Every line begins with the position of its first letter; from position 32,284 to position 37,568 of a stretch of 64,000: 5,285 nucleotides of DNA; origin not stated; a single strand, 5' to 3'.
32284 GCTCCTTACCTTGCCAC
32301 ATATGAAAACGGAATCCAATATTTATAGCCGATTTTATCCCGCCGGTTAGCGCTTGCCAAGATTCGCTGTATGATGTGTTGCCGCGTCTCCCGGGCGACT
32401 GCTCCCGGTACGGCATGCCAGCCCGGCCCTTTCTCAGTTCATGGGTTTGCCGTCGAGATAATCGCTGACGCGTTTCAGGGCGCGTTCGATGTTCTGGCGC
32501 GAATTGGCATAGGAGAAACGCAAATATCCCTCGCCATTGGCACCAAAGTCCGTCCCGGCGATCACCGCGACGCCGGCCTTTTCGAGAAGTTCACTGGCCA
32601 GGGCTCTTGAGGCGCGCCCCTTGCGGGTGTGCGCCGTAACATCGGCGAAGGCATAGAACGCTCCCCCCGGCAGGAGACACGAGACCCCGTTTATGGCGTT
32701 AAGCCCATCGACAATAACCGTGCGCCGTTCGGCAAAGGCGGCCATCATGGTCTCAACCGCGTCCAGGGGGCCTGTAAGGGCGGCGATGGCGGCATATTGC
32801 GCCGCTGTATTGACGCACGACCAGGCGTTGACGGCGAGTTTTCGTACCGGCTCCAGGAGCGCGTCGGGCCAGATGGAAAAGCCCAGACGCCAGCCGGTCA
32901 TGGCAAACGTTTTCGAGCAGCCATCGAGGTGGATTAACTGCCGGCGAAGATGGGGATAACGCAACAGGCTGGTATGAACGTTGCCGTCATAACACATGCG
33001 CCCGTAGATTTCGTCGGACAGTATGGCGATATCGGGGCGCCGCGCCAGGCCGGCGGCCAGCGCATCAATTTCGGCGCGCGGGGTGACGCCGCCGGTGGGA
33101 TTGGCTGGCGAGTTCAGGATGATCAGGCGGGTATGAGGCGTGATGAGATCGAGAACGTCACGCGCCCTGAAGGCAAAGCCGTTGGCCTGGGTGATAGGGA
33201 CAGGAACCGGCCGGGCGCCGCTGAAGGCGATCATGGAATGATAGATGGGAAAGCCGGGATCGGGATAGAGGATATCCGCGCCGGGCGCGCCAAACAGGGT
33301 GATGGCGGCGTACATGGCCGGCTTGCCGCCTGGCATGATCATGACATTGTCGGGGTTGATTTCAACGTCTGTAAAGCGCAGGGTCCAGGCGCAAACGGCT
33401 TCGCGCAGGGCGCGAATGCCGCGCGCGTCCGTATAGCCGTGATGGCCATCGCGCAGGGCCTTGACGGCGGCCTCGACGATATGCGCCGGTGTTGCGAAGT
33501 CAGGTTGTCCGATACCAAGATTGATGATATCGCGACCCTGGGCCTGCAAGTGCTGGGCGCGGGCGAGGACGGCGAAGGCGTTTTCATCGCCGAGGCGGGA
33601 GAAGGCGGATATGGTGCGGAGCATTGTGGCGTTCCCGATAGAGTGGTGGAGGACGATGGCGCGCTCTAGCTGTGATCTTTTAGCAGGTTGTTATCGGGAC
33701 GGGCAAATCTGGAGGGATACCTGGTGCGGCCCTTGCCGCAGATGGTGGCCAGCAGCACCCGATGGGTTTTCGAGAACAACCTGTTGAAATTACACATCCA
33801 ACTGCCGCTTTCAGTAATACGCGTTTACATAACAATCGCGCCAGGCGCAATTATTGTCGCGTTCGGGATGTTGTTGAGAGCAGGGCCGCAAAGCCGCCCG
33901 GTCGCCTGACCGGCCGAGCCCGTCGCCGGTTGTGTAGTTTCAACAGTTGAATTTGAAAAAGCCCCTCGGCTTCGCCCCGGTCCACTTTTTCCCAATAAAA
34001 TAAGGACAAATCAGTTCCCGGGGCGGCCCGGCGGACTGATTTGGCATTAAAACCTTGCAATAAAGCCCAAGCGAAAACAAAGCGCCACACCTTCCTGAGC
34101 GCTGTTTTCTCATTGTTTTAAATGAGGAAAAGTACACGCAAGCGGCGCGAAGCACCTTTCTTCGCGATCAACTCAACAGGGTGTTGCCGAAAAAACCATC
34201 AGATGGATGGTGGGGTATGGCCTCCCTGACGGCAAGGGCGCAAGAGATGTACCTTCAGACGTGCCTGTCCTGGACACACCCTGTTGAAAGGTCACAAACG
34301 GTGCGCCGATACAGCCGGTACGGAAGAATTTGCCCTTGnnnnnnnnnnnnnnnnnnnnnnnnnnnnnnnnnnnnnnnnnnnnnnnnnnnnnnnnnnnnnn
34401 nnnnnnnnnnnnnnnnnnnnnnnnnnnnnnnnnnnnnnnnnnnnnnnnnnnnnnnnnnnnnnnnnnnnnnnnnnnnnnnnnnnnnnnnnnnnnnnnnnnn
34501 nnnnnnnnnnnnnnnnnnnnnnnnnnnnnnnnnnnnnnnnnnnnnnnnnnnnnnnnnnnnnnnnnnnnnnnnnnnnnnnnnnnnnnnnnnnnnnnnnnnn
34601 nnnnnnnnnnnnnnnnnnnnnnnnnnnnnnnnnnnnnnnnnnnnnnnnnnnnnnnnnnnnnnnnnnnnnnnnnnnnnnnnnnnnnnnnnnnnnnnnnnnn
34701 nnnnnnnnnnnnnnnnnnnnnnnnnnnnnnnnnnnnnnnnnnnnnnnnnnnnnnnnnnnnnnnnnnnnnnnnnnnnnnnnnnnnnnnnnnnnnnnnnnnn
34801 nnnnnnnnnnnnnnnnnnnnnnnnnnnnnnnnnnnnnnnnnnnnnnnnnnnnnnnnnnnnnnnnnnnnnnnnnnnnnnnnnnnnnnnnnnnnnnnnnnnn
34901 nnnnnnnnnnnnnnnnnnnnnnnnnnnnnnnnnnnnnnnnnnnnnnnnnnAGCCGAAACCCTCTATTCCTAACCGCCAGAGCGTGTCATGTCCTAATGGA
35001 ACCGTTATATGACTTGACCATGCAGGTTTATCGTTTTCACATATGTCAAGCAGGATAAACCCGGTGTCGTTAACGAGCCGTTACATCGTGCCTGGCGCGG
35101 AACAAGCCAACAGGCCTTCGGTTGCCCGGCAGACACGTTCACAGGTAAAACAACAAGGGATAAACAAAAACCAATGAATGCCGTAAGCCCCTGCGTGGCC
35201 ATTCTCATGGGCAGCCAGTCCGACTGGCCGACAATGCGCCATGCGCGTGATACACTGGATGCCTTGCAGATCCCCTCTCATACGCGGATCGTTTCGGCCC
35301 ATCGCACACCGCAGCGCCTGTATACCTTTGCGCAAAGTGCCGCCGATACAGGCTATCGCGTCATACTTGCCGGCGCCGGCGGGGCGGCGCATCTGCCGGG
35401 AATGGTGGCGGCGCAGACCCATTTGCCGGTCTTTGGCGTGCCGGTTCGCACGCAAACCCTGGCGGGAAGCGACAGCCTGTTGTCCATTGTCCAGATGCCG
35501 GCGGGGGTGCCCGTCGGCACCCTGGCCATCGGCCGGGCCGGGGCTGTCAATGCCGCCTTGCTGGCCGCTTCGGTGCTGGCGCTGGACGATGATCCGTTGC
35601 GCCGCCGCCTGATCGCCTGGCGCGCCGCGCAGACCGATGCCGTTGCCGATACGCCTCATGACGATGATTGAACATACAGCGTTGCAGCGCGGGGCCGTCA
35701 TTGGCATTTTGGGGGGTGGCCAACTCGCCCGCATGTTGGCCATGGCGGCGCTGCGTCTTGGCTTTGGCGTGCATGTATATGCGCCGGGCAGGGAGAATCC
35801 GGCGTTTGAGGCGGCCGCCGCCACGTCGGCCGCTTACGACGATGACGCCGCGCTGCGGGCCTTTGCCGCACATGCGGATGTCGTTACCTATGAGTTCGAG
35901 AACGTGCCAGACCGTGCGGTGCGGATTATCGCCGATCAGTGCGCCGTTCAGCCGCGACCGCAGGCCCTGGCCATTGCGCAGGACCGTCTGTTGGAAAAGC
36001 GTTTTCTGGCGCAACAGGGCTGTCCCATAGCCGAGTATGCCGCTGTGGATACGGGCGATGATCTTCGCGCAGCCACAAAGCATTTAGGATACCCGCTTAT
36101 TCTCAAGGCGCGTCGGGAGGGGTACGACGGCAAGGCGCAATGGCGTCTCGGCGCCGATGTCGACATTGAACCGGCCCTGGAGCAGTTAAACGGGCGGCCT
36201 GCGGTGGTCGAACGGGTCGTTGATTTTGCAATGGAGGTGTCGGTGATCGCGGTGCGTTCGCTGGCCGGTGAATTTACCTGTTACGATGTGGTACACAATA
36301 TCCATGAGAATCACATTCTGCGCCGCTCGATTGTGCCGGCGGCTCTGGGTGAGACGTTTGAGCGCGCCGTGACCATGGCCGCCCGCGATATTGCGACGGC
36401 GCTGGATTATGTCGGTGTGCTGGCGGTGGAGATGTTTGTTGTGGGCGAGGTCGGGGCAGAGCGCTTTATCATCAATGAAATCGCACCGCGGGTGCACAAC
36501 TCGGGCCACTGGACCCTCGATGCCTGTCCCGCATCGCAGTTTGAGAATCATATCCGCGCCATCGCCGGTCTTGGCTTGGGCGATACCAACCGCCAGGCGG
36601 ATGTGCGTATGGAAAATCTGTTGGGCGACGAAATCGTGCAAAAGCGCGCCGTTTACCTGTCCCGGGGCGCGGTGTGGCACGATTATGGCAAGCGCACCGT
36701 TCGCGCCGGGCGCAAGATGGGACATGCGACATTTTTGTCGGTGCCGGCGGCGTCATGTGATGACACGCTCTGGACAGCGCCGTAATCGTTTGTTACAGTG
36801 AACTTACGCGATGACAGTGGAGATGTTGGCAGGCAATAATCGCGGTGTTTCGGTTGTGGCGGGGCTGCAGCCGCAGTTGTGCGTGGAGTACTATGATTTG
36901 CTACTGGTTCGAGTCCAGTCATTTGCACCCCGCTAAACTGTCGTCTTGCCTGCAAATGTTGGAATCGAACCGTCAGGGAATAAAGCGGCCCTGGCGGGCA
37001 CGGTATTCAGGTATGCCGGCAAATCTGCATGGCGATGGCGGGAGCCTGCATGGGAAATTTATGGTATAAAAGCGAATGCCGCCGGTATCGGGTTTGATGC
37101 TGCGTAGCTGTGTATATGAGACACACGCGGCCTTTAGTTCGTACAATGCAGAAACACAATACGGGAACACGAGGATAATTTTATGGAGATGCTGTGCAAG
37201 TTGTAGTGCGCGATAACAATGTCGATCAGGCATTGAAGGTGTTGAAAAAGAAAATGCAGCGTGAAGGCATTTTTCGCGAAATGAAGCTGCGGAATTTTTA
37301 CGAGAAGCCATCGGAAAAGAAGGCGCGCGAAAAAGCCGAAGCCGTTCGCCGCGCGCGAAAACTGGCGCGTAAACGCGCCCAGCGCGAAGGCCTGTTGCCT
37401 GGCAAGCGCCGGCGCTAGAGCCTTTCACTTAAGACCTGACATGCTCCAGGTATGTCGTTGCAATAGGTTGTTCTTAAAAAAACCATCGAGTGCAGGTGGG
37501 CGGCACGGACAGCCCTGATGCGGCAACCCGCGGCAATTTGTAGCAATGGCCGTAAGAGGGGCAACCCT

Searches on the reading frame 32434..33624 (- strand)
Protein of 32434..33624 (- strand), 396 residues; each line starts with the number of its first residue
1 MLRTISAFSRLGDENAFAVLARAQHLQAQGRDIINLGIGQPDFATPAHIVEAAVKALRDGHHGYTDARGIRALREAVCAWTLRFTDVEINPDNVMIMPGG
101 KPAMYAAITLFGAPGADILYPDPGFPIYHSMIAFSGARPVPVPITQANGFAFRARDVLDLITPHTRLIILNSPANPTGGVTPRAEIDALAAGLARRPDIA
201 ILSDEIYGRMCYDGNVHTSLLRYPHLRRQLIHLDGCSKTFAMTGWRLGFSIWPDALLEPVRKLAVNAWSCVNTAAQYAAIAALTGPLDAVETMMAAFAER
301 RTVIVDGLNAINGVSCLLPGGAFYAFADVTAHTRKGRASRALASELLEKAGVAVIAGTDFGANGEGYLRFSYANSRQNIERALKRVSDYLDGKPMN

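Call 16: search_protein_families(library=pfam, proteins=[window:32434-33624:-], max_evalue=0.001)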
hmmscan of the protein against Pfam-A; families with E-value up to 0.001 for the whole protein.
window:32434-33624:- (396 aa): 1 family
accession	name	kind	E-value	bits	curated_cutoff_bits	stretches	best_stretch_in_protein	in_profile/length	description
PF00155.27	Aminotran_1_2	-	1.8e-65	221.9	19.7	1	32-386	2-361/361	Aminotransferase class I and II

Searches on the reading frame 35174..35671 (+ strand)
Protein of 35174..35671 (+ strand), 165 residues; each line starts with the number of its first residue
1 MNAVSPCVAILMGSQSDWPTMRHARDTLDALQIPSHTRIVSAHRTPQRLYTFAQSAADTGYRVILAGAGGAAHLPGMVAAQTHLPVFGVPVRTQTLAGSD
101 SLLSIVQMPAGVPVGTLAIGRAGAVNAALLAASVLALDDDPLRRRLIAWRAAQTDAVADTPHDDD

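Call 16: search_protein_families(library=pfam, proteins=[window:35174-35671:+], max_evalue=0.001)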
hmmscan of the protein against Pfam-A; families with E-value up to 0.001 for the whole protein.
window:35174-35671:+ (165 aa): 1 family
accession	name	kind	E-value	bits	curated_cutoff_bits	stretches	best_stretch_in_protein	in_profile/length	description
PF00731.26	AIRC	-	2.3e-59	199.6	30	1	8-154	2-146/148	AIR carboxylase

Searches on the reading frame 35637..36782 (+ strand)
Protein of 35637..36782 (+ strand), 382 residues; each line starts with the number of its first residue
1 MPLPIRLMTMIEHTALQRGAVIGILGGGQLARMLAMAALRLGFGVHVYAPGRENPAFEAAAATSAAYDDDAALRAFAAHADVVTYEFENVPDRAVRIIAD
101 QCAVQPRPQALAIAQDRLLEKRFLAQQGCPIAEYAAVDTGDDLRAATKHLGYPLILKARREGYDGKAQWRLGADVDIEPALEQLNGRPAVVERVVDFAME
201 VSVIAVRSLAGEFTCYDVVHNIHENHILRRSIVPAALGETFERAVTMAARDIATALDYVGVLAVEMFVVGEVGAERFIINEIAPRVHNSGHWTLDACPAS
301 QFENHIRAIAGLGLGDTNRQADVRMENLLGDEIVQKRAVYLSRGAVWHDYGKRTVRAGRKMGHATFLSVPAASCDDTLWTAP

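Call 12: find_homologous_proteins(query=window:35637-36782:+, max_evalue=1e-30)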
Query window:35637-36782:+ (382 aa): 8000 proteins with E <= 1e-30 among 8000 candidates; the best 120 are listed.
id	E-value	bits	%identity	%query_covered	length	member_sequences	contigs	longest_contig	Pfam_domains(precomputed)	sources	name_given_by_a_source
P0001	7.0e-246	833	100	98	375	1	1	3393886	PF17769.8,PF02222.28,PF22660.3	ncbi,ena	-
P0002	1.4e-131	457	60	93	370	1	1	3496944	PF17769.8,PF02222.28,PF22660.3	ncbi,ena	-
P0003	7.5e-112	392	55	92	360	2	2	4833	PF17769.8,PF02222.28,PF22660.3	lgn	-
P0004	1.3e-111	391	54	93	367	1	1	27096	PF02786.23,PF17769.8,PF02222.28,PF22660.3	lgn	-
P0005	5.1e-111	389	56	94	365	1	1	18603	PF17769.8,PF02222.28,PF22660.3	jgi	jgi:5-(carboxyamino)imidazole ribonucleotide synthase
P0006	1.3e-110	388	56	94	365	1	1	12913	PF17769.8,PF02222.28,PF22660.3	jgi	jgi:5-(carboxyamino)imidazole ribonucleotide synthase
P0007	6.5e-110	386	52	93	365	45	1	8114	PF17769.8,PF02222.28,PF22660.3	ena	-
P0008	1.3e-108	381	52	93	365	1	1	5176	PF17769.8,PF02222.28,PF22660.3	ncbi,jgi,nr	ncbi:MAG: 5-(carboxyamino)imidazole ribonucleotide synthase [Anderseniella sp.]|jgi:5-(carboxyamino)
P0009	3.6e-108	380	53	88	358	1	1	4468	PF17769.8,PF02222.28,PF22660.3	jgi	jgi:5-(carboxyamino)imidazole ribonucleotide synthase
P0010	1.7e-107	378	53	94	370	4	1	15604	PF17769.8,PF02222.28,PF22660.3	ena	-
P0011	2.8e-107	377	55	88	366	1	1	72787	PF17769.8,PF02222.28,PF22660.3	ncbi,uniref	ncbi:5-(carboxyamino)imidazole ribonucleotide synthase [Faunimonas sp. B44]|uniref:5-(carboxyamino)i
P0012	5.0e-107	376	55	87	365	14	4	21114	PF17769.8,PF02222.28,PF22660.3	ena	-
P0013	6.0e-107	376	53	95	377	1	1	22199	PF00291.32,PF02786.23,PF17769.8,PF02222.28,PF22660.3,PF07478.19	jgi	-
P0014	6.6e-107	376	52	93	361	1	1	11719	PF17769.8,PF02222.28,PF22660.3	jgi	jgi:5-(carboxyamino)imidazole ribonucleotide synthase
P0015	7.3e-107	376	53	90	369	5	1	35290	PF17769.8,PF02222.28,PF22660.3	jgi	jgi:5-(carboxyamino)imidazole ribonucleotide synthase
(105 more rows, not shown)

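Call 13: find_encoding_contigs(protein=P0001, flank=3000, max_places=4)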
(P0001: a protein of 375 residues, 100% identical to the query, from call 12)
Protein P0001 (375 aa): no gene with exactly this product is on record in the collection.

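Call 14: find_encoding_contigs(protein=P0002, flank=5000, max_places=4)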
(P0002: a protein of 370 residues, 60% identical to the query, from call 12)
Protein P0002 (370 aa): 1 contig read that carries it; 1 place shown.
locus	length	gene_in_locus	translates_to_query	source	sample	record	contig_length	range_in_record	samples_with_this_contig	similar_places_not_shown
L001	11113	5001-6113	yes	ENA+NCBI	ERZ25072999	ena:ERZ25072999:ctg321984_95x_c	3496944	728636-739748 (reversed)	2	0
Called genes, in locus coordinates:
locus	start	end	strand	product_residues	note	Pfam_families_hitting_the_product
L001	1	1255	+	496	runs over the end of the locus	PF02321:OEP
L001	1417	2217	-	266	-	PF12570:DUF3750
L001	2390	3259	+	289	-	PF00581:Rhodanese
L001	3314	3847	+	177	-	PF00583:Acetyltransf_1, PF13673:Acetyltransf_10, PF13508:Acetyltransf_7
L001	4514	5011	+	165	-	PF00731:AIRC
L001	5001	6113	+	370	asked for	PF22660:RS_preATP-grasp-like, PF02222:ATP-grasp, PF17769:PurK_C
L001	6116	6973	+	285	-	PF00793:DAHP_synth_1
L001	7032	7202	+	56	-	-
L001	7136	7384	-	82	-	-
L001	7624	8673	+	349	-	PF00291:PALP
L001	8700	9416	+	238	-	PF01411:tRNA-synt_2c, PF07973:tRNA_SAD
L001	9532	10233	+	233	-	PF04367:DUF502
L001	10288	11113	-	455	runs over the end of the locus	PF00005:ABC_tran (faint), PF00071:Ras (faint), PF01926:MMR_HSR1, PF02421:FeoB_N, PF00009:GTP_EFTU, PF01926:MMR_HSR1, PF02421:FeoB_N, PF14714:KH_dom-like, +5 more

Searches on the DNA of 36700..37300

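Call 4: search_rna_families(source=window, start=36700, end=37300, threshold=evalue, max_evalue=10, show_alignments=5)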
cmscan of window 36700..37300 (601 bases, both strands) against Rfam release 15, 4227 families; matches with E-value up to 10: 0.
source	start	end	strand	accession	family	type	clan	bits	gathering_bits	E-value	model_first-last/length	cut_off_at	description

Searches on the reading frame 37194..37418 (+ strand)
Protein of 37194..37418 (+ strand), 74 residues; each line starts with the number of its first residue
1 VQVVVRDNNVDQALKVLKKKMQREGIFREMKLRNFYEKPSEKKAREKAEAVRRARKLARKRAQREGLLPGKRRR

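Call 10: find_encoding_contigs(protein=window:37194-37415:+, flank=3000, max_places=10)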
Protein seq(74 aa) (74 aa): no gene with exactly this product is on record in the collection.

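Call 16: search_protein_families(library=pfam, proteins=[window:37194-37418:+], max_evalue=0.001)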
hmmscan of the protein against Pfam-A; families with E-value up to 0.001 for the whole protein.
window:37194-37418:+ (74 aa): 1 family
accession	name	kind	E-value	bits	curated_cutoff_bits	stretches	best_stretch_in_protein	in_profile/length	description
PF01165.25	Ribosomal_S21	-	3.8e-21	75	27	1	2-55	1-55/55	Ribosomal protein S21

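Call 66: find_related_loci(query=window:37194-37415:+, collection=metagenome_contigs, flank=1500)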
Query seq(74 aa) (74 aa) in metagenome_contigs; peptide patterns used: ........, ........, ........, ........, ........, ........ (x = any residue, [..] = any of these).
600 stretches matched a pattern (row limit reached: there are more); 485 encode a relative of the query (tblastn E <= 1e-3); the best 80 are kept; 80 distinct loci.
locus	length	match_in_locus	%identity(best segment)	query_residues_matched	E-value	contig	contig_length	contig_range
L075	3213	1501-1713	87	1-71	2e-37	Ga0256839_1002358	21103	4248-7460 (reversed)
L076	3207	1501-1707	90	3-71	1e-37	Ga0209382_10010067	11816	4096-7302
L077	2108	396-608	89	1-71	3e-37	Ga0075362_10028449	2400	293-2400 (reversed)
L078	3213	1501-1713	89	1-71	7e-37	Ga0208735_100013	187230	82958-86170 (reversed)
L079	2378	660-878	86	1-73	2e-36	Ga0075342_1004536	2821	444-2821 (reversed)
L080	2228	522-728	90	1-69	2e-36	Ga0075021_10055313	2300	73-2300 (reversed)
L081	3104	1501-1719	86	1-73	1e-36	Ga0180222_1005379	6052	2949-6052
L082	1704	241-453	89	1-71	2e-36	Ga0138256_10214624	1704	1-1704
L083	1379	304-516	89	1-71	6e-37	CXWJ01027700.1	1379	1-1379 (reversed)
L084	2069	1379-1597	86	1-73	1e-36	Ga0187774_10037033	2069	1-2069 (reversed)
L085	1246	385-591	88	1-69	2e-37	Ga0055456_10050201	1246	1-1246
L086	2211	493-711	86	1-73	2e-36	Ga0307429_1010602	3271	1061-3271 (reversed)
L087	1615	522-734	87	1-71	1e-36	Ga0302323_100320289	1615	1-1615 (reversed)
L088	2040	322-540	86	1-73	1e-36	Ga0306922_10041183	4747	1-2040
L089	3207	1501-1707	90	1-69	1e-36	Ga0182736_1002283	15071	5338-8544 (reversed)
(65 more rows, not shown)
